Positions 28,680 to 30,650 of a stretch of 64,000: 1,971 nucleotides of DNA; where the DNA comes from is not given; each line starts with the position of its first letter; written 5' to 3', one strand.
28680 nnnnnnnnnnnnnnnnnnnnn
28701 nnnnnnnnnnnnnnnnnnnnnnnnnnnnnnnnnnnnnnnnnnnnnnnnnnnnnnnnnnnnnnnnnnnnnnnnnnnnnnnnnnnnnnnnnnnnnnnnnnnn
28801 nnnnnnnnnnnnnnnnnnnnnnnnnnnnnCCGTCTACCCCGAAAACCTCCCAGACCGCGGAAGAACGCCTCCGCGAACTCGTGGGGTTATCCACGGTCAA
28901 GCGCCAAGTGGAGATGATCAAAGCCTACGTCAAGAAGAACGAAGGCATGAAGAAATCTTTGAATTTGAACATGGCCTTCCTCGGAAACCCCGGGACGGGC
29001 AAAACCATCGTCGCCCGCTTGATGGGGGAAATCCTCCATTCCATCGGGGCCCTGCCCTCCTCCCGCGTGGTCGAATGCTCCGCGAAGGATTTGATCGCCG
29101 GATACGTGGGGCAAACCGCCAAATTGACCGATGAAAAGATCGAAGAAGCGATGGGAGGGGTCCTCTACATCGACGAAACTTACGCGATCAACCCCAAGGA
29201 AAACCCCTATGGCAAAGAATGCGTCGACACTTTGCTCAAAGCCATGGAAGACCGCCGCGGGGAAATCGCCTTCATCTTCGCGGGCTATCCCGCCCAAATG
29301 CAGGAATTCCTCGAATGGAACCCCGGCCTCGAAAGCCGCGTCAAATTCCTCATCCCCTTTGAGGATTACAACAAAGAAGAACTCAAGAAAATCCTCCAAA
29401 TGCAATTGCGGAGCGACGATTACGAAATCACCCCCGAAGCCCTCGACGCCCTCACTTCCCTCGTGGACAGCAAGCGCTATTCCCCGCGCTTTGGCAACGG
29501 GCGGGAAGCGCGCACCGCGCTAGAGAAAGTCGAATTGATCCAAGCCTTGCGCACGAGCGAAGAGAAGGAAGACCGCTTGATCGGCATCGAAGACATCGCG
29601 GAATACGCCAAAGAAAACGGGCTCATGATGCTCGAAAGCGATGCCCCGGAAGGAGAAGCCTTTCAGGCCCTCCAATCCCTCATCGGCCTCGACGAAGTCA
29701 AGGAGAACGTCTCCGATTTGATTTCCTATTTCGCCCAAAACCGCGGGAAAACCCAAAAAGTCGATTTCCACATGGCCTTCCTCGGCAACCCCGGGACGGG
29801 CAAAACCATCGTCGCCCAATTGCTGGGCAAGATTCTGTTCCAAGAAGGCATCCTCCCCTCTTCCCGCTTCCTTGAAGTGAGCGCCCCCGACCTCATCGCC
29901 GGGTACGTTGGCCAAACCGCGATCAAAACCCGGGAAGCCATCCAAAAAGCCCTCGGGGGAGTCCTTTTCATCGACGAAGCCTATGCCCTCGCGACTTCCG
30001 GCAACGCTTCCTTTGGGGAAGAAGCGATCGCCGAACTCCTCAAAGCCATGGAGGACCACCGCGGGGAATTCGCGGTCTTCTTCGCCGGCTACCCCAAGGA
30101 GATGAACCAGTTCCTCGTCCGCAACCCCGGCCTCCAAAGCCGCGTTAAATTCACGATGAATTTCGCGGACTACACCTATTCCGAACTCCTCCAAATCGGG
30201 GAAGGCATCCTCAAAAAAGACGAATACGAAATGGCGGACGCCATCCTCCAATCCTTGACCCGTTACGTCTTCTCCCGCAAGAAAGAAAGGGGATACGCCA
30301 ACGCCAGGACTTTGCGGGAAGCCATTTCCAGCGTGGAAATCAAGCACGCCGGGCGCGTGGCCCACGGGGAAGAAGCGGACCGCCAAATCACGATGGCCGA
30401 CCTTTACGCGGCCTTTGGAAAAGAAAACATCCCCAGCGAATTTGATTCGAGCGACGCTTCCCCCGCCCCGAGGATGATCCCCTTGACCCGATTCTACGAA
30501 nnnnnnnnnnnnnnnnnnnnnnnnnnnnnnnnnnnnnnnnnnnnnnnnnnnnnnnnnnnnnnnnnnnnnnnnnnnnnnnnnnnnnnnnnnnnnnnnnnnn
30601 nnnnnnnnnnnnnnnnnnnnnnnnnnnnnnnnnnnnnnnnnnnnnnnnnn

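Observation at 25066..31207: Five-gene block of unknown function between glpK and a nucleoside-kinase gene: candidate novel system around the AAA+-protease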

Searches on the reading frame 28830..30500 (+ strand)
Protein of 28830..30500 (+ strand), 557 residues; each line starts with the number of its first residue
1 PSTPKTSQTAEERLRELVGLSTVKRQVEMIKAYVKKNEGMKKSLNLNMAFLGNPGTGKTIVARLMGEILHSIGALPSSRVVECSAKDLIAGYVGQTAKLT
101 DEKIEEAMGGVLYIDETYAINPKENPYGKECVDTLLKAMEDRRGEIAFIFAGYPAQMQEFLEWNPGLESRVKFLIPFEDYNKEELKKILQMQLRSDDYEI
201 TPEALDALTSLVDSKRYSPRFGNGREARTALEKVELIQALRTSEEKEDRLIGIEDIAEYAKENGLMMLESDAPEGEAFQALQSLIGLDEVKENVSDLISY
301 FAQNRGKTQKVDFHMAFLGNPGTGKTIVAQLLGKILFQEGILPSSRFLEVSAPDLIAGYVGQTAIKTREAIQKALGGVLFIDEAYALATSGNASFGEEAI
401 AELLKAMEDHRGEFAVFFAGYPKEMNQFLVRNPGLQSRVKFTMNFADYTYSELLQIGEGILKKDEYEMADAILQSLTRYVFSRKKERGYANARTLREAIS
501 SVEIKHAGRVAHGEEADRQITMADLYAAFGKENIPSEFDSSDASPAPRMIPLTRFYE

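Call 66: search_solved_structures(query=window:28830-30500:+, max_evalue=1e-20, show_alignments=2)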
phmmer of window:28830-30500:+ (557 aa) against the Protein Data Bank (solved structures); distinct sequences matched with E-value up to 1e-20: 3.
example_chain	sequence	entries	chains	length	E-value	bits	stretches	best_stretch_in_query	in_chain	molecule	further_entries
3zuh_A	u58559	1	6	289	4.2e-48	167.5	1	8-242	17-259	PROTEIN CBBX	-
3syk_A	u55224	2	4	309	5e-48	167.3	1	8-242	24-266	Protein CbbX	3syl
9lur_A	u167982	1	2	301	5.4e-40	140.7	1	10-243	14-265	ESX-1 secretion system protein EccA1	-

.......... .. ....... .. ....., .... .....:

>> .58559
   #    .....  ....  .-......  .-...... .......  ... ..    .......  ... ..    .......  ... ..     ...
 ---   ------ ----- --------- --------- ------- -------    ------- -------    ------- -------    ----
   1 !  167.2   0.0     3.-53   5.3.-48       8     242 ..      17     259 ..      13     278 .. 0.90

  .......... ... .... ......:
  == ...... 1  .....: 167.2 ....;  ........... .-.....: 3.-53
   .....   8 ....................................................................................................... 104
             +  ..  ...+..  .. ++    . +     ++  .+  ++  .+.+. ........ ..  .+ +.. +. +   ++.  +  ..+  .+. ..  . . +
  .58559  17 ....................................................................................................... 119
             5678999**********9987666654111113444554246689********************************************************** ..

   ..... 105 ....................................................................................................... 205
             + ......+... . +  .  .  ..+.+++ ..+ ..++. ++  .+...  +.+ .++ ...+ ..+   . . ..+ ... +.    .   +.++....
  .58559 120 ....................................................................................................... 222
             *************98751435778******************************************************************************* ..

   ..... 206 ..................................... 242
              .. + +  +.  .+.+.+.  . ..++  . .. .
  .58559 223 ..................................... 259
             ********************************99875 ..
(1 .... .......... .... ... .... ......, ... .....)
